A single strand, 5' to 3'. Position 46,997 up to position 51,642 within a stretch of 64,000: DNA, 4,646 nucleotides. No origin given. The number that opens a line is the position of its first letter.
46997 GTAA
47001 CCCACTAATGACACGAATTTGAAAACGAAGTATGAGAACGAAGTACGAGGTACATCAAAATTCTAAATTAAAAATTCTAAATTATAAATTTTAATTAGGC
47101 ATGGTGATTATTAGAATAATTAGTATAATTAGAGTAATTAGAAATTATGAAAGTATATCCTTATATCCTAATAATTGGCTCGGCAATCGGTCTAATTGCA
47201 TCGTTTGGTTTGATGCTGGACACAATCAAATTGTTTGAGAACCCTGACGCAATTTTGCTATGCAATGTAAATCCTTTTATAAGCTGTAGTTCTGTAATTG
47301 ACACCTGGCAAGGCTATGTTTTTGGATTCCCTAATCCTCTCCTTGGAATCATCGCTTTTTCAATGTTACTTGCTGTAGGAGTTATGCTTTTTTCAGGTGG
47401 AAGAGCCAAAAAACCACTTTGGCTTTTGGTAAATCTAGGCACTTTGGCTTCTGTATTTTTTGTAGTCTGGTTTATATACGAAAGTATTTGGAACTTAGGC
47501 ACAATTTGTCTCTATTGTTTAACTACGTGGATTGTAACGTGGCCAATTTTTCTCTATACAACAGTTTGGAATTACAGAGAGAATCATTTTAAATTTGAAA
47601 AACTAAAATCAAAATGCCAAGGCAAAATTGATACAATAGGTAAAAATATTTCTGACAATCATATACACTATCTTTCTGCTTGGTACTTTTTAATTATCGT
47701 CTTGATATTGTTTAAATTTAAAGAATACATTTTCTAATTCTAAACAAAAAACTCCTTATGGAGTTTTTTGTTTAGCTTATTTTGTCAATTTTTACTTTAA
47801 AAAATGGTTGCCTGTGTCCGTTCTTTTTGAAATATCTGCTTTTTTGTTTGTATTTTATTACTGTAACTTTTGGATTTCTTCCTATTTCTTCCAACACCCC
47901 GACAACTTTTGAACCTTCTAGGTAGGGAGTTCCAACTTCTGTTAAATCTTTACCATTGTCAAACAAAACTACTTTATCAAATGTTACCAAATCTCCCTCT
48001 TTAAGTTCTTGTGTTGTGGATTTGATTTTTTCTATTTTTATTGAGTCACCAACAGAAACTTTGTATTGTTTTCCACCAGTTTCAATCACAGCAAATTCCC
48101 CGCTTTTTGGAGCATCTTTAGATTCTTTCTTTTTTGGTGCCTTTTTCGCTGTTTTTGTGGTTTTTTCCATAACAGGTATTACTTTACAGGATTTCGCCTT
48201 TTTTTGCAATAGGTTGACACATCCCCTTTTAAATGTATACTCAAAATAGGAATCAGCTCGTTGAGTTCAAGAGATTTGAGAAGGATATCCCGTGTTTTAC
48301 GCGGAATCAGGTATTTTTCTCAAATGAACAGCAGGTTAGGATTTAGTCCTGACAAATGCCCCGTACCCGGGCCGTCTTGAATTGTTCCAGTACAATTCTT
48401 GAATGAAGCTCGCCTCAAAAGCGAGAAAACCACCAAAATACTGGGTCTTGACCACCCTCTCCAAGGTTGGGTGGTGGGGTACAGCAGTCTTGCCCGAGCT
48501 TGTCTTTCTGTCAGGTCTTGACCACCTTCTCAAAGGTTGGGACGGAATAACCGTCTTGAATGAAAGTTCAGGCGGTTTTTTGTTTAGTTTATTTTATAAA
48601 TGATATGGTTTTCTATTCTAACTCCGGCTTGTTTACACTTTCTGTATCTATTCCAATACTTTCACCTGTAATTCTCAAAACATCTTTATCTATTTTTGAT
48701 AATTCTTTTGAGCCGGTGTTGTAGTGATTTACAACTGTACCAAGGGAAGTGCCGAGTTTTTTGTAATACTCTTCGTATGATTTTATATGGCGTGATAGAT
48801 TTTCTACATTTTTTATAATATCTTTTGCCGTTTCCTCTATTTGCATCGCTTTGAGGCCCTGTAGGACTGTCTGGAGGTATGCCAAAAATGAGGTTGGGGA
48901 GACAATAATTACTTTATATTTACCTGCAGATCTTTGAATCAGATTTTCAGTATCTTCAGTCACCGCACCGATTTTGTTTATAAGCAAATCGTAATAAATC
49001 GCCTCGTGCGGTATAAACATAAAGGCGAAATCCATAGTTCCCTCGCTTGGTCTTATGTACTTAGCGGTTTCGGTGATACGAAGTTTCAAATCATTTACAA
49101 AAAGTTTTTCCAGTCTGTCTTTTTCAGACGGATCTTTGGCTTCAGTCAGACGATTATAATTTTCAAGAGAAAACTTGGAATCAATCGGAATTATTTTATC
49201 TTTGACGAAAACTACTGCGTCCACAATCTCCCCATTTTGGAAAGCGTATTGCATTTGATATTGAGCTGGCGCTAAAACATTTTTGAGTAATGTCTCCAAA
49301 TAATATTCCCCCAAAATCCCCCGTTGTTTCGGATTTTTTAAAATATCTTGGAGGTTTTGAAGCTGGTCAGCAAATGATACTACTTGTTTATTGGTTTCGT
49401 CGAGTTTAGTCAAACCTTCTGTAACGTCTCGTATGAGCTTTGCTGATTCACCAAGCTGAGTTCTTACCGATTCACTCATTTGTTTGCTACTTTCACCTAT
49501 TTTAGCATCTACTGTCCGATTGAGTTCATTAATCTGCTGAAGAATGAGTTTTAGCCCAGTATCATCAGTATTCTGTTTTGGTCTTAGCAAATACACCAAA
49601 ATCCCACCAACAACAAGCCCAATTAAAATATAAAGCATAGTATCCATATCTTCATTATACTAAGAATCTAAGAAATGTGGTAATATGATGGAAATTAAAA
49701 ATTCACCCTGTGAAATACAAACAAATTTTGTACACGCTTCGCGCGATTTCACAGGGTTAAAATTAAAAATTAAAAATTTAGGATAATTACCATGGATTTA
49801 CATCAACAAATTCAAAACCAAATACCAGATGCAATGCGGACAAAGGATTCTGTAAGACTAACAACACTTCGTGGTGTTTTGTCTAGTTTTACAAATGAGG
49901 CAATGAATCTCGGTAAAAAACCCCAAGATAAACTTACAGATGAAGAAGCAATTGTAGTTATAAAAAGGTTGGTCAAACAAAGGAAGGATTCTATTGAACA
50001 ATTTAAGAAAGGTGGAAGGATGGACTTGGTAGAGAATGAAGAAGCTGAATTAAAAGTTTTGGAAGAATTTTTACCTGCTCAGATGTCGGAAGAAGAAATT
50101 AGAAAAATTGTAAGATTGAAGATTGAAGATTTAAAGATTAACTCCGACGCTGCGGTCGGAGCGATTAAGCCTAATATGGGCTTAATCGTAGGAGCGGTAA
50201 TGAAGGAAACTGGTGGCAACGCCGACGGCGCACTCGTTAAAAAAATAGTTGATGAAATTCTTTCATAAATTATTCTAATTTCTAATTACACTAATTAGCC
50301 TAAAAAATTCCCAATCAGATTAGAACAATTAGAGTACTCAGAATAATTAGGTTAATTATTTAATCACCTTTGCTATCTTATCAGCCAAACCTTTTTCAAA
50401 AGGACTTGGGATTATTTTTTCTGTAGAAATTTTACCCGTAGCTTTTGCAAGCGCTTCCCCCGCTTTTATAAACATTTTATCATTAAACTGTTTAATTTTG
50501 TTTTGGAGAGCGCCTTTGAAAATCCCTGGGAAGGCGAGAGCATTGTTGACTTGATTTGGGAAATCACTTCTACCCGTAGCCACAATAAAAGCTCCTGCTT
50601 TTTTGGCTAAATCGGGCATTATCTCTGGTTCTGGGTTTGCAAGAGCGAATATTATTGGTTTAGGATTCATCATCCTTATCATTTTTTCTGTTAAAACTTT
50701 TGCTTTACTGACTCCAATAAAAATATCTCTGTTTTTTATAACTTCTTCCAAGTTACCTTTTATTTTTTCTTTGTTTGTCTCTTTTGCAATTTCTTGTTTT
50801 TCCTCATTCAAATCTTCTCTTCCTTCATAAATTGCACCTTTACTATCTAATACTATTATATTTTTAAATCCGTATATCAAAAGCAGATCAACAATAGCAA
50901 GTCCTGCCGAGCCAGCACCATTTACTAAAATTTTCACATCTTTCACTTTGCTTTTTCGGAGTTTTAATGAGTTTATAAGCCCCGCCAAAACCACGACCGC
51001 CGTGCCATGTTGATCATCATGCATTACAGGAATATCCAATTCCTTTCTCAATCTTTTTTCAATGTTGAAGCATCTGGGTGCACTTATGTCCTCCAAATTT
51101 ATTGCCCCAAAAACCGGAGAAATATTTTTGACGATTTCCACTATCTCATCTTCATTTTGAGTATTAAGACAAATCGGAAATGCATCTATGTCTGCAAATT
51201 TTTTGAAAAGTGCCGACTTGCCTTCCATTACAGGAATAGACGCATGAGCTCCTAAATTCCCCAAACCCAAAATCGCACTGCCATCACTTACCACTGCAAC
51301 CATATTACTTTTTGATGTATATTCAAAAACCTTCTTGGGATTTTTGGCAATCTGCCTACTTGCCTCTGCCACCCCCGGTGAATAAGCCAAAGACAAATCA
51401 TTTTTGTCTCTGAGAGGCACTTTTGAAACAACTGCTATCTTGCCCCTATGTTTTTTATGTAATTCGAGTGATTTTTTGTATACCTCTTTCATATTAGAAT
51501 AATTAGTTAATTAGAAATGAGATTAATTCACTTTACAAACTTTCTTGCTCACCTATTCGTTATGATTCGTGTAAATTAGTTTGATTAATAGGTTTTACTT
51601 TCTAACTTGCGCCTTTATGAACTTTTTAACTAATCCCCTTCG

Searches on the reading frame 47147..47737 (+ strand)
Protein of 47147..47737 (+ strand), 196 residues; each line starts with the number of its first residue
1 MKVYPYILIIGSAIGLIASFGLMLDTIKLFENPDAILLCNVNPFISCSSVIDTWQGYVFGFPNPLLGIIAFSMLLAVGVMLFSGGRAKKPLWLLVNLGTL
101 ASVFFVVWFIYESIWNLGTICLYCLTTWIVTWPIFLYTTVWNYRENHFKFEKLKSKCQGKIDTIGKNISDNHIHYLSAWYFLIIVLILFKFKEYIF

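Call 69: search_protein_families(library=pfam, proteins=[window:47147-47737:+], max_evalue=0.001)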
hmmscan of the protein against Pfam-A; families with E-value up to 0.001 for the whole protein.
window:47147-47737:+ (196 aa): 1 family
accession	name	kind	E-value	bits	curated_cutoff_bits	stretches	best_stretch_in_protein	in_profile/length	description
PF07884.19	VKOR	-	1e-35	123.2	27.5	1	7-139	2-134/134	Vitamin K epoxide reductase family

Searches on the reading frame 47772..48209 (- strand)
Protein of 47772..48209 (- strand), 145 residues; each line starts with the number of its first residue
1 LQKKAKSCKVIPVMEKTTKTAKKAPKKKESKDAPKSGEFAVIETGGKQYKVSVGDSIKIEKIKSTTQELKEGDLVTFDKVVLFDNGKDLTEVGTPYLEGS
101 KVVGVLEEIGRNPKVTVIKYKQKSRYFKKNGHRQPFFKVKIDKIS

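Call 69: search_protein_families(library=pfam, proteins=[window:47772-48209:-], max_evalue=0.001)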
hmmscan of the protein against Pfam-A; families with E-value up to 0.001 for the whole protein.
window:47772-48209:- (145 aa): 1 family
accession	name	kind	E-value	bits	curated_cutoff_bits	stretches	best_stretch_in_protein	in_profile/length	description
PF00829.26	Ribosomal_L21p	-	4.3e-30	104.3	27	1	39-144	2-99/99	Ribosomal prokaryotic L21 protein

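Call 71: find_encoding_contigs(protein=window:47772-48209:-, flank=2000, max_places=10)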
Protein window:47772-48209:- (145 aa): no gene with exactly this product is on record in the collection.
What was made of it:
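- Tried and rejected: The exact L21 protein was not on record (call 71).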

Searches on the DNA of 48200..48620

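Call 78: search_rna_families(source=window, start=48200, end=48620, threshold=evalue, max_evalue=10, show_alignments=2)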
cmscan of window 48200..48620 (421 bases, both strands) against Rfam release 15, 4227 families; matches with E-value up to 10: 3.
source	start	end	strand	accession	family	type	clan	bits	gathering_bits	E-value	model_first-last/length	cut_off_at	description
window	48251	48279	+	RF01832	ROSE_2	Cis-reg; thermoregulator;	-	16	65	1.1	35-63/73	no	Repression of heat shock gene expression (ROSE) element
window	48496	48620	+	RF02392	sau-53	Gene; sRNA;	-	14.3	100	2.2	1-144/192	3'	Staphylococcus sRNA sau-53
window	48406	48447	-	RF03030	salivarius-1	Gene; sRNA;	-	14.3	50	5.1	1-56/56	no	salivarius-1 RNA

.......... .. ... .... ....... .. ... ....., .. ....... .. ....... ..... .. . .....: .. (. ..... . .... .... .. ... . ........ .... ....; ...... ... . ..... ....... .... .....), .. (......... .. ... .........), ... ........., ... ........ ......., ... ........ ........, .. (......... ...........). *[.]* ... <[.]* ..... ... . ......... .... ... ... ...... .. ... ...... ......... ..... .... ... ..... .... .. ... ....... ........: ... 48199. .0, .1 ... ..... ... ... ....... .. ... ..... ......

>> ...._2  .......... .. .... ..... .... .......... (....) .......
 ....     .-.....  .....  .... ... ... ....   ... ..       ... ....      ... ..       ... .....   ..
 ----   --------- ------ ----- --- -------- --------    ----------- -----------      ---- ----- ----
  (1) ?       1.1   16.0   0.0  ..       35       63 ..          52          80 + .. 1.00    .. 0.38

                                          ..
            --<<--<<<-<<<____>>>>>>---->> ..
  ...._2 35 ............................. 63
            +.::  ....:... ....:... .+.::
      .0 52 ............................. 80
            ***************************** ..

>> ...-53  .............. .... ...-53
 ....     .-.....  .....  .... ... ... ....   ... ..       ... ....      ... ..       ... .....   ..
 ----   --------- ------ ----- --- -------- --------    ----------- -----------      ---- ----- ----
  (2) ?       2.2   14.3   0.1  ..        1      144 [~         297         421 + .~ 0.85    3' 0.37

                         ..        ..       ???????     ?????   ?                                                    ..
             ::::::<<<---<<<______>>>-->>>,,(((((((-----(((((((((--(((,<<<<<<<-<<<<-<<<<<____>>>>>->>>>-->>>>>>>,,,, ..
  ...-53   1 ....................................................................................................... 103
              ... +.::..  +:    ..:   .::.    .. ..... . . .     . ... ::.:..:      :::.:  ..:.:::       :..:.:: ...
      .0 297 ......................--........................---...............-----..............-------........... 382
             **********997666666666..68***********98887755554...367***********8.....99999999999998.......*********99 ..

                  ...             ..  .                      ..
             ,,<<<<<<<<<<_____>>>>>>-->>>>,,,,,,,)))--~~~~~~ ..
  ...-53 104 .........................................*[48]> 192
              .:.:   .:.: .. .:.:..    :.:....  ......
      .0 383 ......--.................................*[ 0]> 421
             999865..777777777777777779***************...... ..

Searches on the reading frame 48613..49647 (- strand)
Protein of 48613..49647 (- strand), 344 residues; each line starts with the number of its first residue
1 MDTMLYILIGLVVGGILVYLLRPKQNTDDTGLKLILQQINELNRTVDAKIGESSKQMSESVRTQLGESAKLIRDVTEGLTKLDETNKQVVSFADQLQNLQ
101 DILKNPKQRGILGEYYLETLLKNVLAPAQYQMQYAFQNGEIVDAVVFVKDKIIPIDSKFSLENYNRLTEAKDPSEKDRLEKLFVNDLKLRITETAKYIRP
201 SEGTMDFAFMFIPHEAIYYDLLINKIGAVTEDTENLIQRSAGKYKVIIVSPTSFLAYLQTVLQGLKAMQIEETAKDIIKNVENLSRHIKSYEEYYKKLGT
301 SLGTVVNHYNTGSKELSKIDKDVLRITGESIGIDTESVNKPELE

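Call 69: search_protein_families(library=pfam, proteins=[window:48613-49647:-], max_evalue=0.001)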
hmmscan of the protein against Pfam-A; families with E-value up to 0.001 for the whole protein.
window:48613-49647:- (344 aa): 1 family
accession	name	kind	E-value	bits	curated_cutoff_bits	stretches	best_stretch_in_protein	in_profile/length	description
PF02646.22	RmuC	-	1.1e-51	176.1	26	1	38-317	2-271/291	RmuC family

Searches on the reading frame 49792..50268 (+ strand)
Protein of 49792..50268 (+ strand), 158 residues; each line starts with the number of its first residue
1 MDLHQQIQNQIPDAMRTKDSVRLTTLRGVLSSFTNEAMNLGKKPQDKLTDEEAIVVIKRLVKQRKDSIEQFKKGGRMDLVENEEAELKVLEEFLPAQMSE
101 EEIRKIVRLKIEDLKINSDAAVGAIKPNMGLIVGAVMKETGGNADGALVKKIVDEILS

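Call 69: search_protein_families(library=pfam, proteins=[window:49792-50268:+], max_evalue=0.001)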
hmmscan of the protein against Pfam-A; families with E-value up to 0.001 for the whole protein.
window:49792-50268:+ (158 aa): 2 families
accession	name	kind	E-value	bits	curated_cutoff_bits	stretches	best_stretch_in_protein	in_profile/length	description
PF09424.15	YqeY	-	1.2e-38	132.9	27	1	5-157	2-143/143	Yqey-like protein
PF02637.23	GatB_Yqey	-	1.2e-07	32.2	27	1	81-157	71-148/148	GatB domain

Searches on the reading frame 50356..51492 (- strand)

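Call 69: search_protein_families(library=pfam, proteins=[window:50356-51492:-], max_evalue=0.001)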
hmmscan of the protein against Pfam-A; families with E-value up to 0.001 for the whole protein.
window:50356-51492:- (378 aa): 3 families
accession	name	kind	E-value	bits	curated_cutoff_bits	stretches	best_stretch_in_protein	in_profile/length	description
PF00390.24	malic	-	3e-32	112.3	23.1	1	17-149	2-182/182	Malic enzyme, N-terminal domain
PF03949.21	Malic_M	-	1.3e-28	100.5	23.5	1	163-360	3-235/258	Malic enzyme, NAD binding domain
PF01262.27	AlaDh_PNT_C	-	0.00019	21.4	23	0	183-285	26-129/214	Alanine dehydrogenase/PNT, C-terminal domain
